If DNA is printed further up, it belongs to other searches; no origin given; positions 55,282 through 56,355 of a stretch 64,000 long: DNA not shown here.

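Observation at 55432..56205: Heliorhodopsin gene in an archaeal chromosome, embedded among methyltransferase homologues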

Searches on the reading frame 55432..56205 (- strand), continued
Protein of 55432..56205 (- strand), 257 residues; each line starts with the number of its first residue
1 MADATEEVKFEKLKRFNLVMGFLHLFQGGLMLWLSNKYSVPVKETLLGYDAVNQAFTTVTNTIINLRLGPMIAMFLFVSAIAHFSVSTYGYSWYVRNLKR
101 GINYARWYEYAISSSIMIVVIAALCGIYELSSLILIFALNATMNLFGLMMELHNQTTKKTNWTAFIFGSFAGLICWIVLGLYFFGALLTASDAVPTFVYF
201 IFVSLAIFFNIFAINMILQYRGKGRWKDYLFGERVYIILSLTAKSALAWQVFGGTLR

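Call 15: find_encoding_contigs(protein=P0009, flank=10000, max_places=3)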
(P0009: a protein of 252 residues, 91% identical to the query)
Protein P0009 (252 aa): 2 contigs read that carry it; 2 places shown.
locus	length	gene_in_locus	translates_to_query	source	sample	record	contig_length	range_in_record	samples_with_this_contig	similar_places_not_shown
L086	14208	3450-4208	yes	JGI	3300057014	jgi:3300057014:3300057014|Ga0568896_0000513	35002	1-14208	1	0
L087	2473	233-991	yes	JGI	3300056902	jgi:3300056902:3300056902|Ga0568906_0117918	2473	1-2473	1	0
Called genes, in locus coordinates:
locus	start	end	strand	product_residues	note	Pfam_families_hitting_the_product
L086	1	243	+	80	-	?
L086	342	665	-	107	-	-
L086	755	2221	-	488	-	PF06253:MTTB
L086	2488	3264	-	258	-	PF08986:DUF1889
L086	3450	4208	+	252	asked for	PF18761:Heliorhodopsin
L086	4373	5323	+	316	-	PF00291:PALP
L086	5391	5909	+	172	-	PF04832:SOUL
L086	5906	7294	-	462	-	PF05369:MtmB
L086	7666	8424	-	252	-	PF19420:DDAH_eukar, PF02274:ADI (weak)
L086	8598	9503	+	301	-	PF00005:ABC_tran, PF13175:AAA_15 (faint), PF13304:AAA_21, PF27102:NodI_C (weak)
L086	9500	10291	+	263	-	PF01061:ABC2_membrane, PF12698:ABC2_membrane_3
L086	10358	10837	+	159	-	PF01625:PMSR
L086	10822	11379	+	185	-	PF00881:Nitroreductase, PF14512:TM1586_NiRdase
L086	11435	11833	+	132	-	PF01641:SelR, PF24046:At4g08330 (faint)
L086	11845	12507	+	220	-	PF02586:SRAP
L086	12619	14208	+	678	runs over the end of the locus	PF16254:DUF4910, PF04389:Peptidase_M28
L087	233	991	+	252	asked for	PF18761:Heliorhodopsin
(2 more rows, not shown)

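Call 16: find_encoding_contigs(protein=P0018, flank=10000, max_places=2)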
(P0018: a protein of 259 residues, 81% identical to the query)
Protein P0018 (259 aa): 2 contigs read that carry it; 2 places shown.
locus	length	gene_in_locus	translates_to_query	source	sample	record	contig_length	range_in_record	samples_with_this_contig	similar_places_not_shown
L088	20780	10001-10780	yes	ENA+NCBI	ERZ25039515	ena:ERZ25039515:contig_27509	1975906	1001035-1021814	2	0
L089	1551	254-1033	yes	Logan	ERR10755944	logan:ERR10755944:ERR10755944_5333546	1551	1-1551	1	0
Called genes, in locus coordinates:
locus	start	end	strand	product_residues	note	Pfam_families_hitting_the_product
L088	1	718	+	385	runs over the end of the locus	PF00248:Aldo_ket_red, PF13183:Fer4_8 (weak), PF13187:Fer4_9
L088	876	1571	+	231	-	PF00583:Acetyltransf_1, PF13508:Acetyltransf_7, PF13673:Acetyltransf_10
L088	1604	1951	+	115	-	-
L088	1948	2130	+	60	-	-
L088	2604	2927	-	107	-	-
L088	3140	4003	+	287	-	PF02678:Pirin, PF05726:Pirin_C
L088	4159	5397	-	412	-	PF01321:Creatinase_N, PF00557:Peptidase_M24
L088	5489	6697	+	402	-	PF04389:Peptidase_M28, PF01546:Peptidase_M20, PF07687:M20_dimer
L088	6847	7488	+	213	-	-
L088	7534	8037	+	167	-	PF13302:Acetyltransf_3 (weak), PF00583:Acetyltransf_1, PF13673:Acetyltransf_10, PF13508:Acetyltransf_7, PF08445:FR47 (weak)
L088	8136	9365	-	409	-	PF07690:MFS_1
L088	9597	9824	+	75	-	PF12674:Zn_ribbon_2 (weak)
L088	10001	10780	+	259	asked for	PF18761:Heliorhodopsin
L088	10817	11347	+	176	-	PF04832:SOUL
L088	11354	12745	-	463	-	PF05369:MtmB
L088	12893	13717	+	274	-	-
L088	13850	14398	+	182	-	PF00881:Nitroreductase, PF14512:TM1586_NiRdase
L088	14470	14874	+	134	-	PF01641:SelR, PF24046:At4g08330 (weak)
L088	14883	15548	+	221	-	PF02586:SRAP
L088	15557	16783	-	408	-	PF07690:MFS_1, PF13347:MFS_2 (faint), PF07690:MFS_1 (weak)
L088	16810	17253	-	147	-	PF09828:ChrB_C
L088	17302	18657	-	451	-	PF00083:Sugar_tr, PF05977:MFS_3 (weak), PF07690:MFS_1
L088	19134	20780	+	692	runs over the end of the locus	PF02897:Peptidase_S9_N, PF00326:Peptidase_S9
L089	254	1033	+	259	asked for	PF18761:Heliorhodopsin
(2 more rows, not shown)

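Call 19: search_protein_families(library=pfam, proteins=[L088:10817-11347:+, L066:10783-12288:-, L015:826-1896:+, L016:4596-5630:+, L071:2465-2863:+, L066:3211-4038:-, L072:11883-12503:+, L004:12887-13711:+, L010:9167-9916:+], max_evalue=0.1)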
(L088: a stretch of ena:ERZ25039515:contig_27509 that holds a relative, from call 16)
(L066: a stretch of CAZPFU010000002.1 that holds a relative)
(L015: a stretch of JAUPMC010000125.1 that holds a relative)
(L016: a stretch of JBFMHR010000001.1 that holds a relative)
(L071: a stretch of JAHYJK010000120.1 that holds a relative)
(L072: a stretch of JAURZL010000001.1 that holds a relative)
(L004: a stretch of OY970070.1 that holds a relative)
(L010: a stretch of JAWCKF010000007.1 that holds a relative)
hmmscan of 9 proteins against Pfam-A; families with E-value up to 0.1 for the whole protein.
L088:10817-11347:+ (176 aa): 1 family
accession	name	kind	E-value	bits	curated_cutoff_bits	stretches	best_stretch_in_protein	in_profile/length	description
PF04832.17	SOUL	-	6.6e-39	134.1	27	1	3-172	2-172/173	SOUL heme-binding protein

L066:10783-12288:- (501 aa): 5 families
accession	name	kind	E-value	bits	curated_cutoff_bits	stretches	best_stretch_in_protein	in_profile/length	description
PF00753.33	Lactamase_B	-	1.3e-12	48.5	22.7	1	247-426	3-161/196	Metallo-beta-lactamase superfamily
PF01842.31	ACT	-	1.4e-06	28.4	27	1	9-67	5-64/66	ACT domain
PF00585.24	Thr_dehydrat_C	-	0.0011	19.2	27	1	3-69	9-76/91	C-terminal regulatory domain of Threonine dehydratase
PF19583.5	ODP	-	0.027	14.8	27.2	0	251-313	4-64/194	ODP family beta lactamase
PF22190.2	TTHA0829-like_ACT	-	0.067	13.7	27.4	0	10-26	8-24/70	TTHA0829-like ACT domain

L015:826-1896:+ (356 aa): 2 families
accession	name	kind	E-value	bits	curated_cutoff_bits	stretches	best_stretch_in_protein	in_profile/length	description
PF00814.31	TsaD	-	1.6e-80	271.1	24.8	1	62-322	14-264/264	tRNA N6-adenosine threonylcarbamoyltransferase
PF22521.2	HypF_C_2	-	9.6e-11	42.3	27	1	203-309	120-228/241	Carbamoyltransferase, Kae1-like Domain, second subdomain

L016:4596-5630:+ (344 aa): 7 families
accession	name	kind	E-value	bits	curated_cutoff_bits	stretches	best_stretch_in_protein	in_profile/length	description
PF02423.21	OCD_Mu_crystall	-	1.9e-103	346.2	24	1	13-334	2-313/314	Ornithine cyclodeaminase/mu-crystallin family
PF01488.26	Shikimate_DH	-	1.5e-07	32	24.3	1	132-233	3-98/138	Shikimate / quinate 5-dehydrogenase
PF03807.23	F420_oxidored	-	0.0024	18.9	21.6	1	144-218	2-67/94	NADP oxidoreductase coenzyme F420-dependent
PF03435.24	Sacchrp_dh_NADP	-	0.0078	17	25.1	1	144-219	1-77/129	Saccharopine dehydrogenase NADP binding domain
PF01118.30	Semialdhyde_dh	-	0.025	15.4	26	1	144-221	2-77/121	Semialdehyde dehydrogenase, NAD binding domain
PF01408.29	GFO_IDH_MocA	-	0.031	15.4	24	1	144-219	3-71/120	Oxidoreductase family, NAD-binding Rossmann fold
PF00056.29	Ldh_1_N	-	0.035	14.6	27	1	144-221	3-80/141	lactate/malate dehydrogenase, NAD binding domain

L071:2465-2863:+ (132 aa): 2 families
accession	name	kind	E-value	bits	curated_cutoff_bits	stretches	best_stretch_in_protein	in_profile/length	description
PF09945.14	DUF2177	-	2.4e-43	147.6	26.9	1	4-125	1-123/124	Predicted membrane protein (DUF2177)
PF21976.1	SMIM43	-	0.057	13.9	27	1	47-69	12-34/63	Small integral membrane protein 43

L066:3211-4038:- (275 aa): 7 families
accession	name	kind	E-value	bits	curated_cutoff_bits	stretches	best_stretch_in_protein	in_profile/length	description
PF01149.29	Fapy_DNA_glyco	-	5.3e-24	85.5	25.5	1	14-127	2-117/117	Formamidopyrimidine-DNA glycosylase N-terminal domain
PF06831.19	H2TH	-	1.1e-20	73.8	34.7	1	142-223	1-84/93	Formamidopyrimidine-DNA glycosylase H2TH domain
PF06827.20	zf-FPG_IleRS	-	7.4e-08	32.5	21.3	1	244-270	3-29/30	Zinc finger found in FPG and IleRS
PF07191.17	Zn_ribbon_6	-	8.6e-05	22.9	25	1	240-273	27-60/67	Double zinc ribbon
PF09723.15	Zn_ribbon_8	-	0.043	14.3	34.4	1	245-270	8-34/41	Zinc ribbon domain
PF03811.18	Zn_ribbon_InsA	-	0.051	13.8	26.1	0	245-259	8-21/35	InsA N-terminal domain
PF14354.12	Lar_restr_allev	-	0.061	14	28.6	0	243-270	4-33/58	Restriction alleviation protein Lar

L072:11883-12503:+ (206 aa): 3 families
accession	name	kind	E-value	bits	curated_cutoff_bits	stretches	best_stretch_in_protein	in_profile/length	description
PF00578.27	AhpC-TSA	-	1.7e-14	54.2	26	1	11-161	3-121/124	AhpC/TSA family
PF13911.12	AhpC-TSA_2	-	2.7e-13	50.7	27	1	57-167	2-112/114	AhpC/TSA antioxidant enzyme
PF08534.16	Redoxin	-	9.8e-06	25.9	26.6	1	12-109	5-104/148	Redoxin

L004:12887-13711:+ (274 aa): 4 families
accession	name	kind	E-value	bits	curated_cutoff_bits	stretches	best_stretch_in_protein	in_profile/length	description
PF12773.13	DZR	-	0.0017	18.9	27.3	1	12-34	1-23/45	Double zinc ribbon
PF13240.11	Zn_Ribbon_1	-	0.0036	17.5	25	1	11-31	1-21/23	zinc-ribbon domain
PF18912.6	DZR_2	-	0.032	14.5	27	1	9-33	21-46/56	Double zinc ribbon domain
PF22711.1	SNaCT5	-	0.088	13.4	27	0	162-204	122-164/196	Short NACHT-associated C-Terminal domain, family 5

L010:9167-9916:+ (249 aa): 2 families
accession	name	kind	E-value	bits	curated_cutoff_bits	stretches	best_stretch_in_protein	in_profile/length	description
PF04832.17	SOUL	-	1.1e-37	130.1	27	1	80-245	2-172/173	SOUL heme-binding protein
PF06445.20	GyrI-like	-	0.0083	16.8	26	1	120-229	32-134/155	GyrI-like small molecule binding domain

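Call 20: search_protein_families(library=ncbifam, proteins=[window:55432-56205:-], max_evalue=0.01)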
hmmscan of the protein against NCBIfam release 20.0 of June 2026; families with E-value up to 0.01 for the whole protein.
window:55432-56205:- (257 aa): 1 family
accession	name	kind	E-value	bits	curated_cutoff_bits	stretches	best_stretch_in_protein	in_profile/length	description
NF038020.1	HeR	equivalog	4.7e-102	340.7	100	1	13-256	1-244/244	heliorhodopsin HeR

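Call 37: predict_structure(alignment_id=A1)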
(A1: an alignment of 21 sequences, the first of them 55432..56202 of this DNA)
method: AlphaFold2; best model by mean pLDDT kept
length: 256 residues; sequences in the alignment: 21
mean_pLDDT: 80.9   pTM: 0.78
mean pLDDT of the five models: 80.9, 76.6, 75.4, 75.1, 73.5
residues with pLDDT >= 90: 57; 70-90: 152; 50-70: 46; < 50: 1
segments of 3 or more residues with pLDDT < 50: none
pLDDT, mean of each block of 10 residues (from residue 1): 61 89 92 88 88 89 91 92 89 83 85 89 87 91 86 81 80 83 74 69 71 62 62 78 77 59
secondary structure, 60 per line:
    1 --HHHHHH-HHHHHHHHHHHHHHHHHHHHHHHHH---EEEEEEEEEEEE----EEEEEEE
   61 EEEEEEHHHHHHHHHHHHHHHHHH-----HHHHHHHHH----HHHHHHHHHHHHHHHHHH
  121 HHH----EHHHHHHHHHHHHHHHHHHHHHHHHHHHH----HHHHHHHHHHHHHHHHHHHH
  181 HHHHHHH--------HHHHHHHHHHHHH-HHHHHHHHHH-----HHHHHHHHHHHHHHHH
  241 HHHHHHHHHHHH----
elements in order: H3-8 H10-34 E38-49 E54-66 H67-84 H90-98 H103-123 H129-156 H161-187 H196-208 H210-219 H225-252

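Call 43: fold_search(model_id=the predicted structure, library=pdb)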
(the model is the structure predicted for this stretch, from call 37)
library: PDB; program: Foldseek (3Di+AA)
matches with E <= 10: 492; with E <= 0.001: 10
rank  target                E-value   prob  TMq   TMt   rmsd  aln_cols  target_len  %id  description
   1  6is6                  1.4e-19  1.00  0.87  0.89   2.6       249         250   53  Crystal structure of Thermoplasmatales archaeon heliorhodopsin (released 2019-09-25)
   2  7u55                  5.5e-19  1.00  0.85  0.88   2.8       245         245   52  Crystal structure of Thermoplasmatales archaeon heliorhodopsin at pH 4.5 (released 2022-09-07)
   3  7clj                  7.0e-19  1.00  0.87  0.89   2.8       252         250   53  Crystal structure of Thermoplasmatales archaeon heliorhodopsin E108D mutant (released 2020-09-02)
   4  6su3_A                6.6e-15  1.00  0.82  0.82   3.5       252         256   42  Crystal structure of the 48C12 heliorhodopsin in the violet form at pH 8.8 (released 2019-12-11)
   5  6su3_X                2.5e-14  1.00  0.81  0.81   3.4       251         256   42  Crystal structure of the 48C12 heliorhodopsin in the violet form at pH 8.8 (released 2019-12-11)
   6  6su4_X                2.5e-14  1.00  0.81  0.81   3.4       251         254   42  Crystal structure of the 48C12 heliorhodopsin in the blue form at pH 4.3 (released 2019-12-11)
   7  6su4_A                5.6e-14  1.00  0.81  0.82   3.7       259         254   41  Crystal structure of the 48C12 heliorhodopsin in the blue form at pH 4.3 (released 2019-12-11)
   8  6uh3_A                6.2e-14  1.00  0.80  0.83   3.6       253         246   42  Crystal structure of bacterial heliorhodopsin 48C12 (released 2019-12-04)
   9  6uh3_B                1.0e-13  1.00  0.80  0.83   3.5       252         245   42  Crystal structure of bacterial heliorhodopsin 48C12 (released 2019-12-04)
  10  9ljj_A                1.0e-12  1.00  0.80  0.81   3.5       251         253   42  cryo-EM structure of a nanobody bound heliorhodopsin (released 2025-02-12)
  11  7cj3_B                4.6e-03  1.00  0.63  0.61   8.3       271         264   16  Crystal structure of the transmembrane domain of Salpingoeca rosetta rhodopsin phosphodiesterase (released 2020-11-25)
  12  7d7q_B                7.1e-03  1.00  0.60  0.51   8.5       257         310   16  Crystal structure of the transmembrane domain and linker region of Salpingoeca rosetta rhodopsin phosphodiesterase (released 2020-11-18)
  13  7zn0_B                7.8e-03  1.00  0.57  0.65   7.5       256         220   18  Crystal structure of the light-driven inward proton pump xenorhodopsin BcXeR in the M state at pH 8.2 in the presence  (released 2023-05-10)
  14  7zn3_B                1.1e-02  1.00  0.60  0.69   7.0       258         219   17  Crystal structure of the light-driven inward proton pump xenorhodopsin BcXeR in the L state at pH 8.2 in the presence  (released 2023-05-10)
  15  7zn0_C                1.1e-02  1.00  0.59  0.67   7.3       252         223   17  Crystal structure of the light-driven inward proton pump xenorhodopsin BcXeR in the M state at pH 8.2 in the presence  (released 2023-05-10)
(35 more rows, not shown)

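Call 48: find_encoding_contigs(protein=P0019, flank=8000, max_places=1)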
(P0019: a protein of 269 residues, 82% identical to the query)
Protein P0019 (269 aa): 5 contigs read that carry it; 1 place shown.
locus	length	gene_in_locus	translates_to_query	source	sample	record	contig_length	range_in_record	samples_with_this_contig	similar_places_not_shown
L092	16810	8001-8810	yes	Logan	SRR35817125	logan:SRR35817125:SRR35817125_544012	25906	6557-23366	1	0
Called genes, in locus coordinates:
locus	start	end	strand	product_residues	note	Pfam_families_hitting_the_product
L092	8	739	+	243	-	PF00583:Acetyltransf_1, PF13508:Acetyltransf_7, PF13673:Acetyltransf_10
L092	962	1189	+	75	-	PF23477:zf_Tbcl_2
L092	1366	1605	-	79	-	-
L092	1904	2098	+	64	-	-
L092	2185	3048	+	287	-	PF02678:Pirin, PF05726:Pirin_C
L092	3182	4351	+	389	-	PF04389:Peptidase_M28 (weak), PF01546:Peptidase_M20, PF07687:M20_dimer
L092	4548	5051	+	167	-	PF00583:Acetyltransf_1, PF13673:Acetyltransf_10, PF13508:Acetyltransf_7, PF08445:FR47 (weak)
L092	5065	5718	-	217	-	PF03358:FMN_red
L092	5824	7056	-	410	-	PF07690:MFS_1, PF12832:MFS_1_like (weak), PF07690:MFS_1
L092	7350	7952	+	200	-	-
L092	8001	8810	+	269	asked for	PF18761:Heliorhodopsin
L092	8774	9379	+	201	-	PF04832:SOUL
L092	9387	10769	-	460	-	PF05369:MtmB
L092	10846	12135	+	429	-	PF03415:Peptidase_C11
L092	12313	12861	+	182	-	PF00881:Nitroreductase, PF14512:TM1586_NiRdase (weak), PF00881:Nitroreductase, PF14512:TM1586_NiRdase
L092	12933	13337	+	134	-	PF01641:SelR, PF24046:At4g08330 (weak)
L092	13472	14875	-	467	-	PF00083:Sugar_tr, PF05977:MFS_3 (weak), PF07690:MFS_1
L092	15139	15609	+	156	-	PF00072:Response_reg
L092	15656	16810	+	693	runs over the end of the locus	PF02897:Peptidase_S9_N, PF00326:Peptidase_S9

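Call 49: find_encoding_contigs(protein=P0087, flank=8000, max_places=1)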
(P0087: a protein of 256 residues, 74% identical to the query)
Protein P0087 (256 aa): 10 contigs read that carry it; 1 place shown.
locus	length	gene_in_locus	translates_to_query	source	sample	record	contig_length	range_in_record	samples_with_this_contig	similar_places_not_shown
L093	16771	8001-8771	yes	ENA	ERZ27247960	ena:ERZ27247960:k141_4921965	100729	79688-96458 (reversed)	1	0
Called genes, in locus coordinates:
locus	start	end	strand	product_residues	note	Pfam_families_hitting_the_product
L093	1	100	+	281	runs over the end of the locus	PF00882:Zn_dep_PLPC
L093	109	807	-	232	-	PF03358:FMN_red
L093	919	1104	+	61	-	-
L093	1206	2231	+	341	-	PF00149:Metallophos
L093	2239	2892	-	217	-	-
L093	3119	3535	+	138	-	PF01641:SelR, PF24046:At4g08330 (faint)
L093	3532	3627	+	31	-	-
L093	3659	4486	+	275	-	-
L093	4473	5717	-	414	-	PF01321:Creatinase_N, PF00557:Peptidase_M24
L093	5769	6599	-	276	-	PF01061:ABC2_membrane, PF12698:ABC2_membrane_3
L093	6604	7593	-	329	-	PF00005:ABC_tran, PF13304:AAA_21 (weak), PF13732:DrrA1-3_C (weak)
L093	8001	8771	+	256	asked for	PF18761:Heliorhodopsin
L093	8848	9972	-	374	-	PF03435:Sacchrp_dh_NADP, PF16653:Sacchrp_dh_C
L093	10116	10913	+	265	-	PF19420:DDAH_eukar, PF02274:ADI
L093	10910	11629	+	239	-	PF02586:SRAP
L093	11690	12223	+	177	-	PF14512:TM1586_NiRdase, PF00881:Nitroreductase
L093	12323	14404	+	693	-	PF02897:Peptidase_S9_N, PF00326:Peptidase_S9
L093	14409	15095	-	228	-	PF02811:PHP, PF13263:PHP_C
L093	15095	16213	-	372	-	PF02655:ATP-grasp_3 (weak), PF15632:ATPgrasp_Ter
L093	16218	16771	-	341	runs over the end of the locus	-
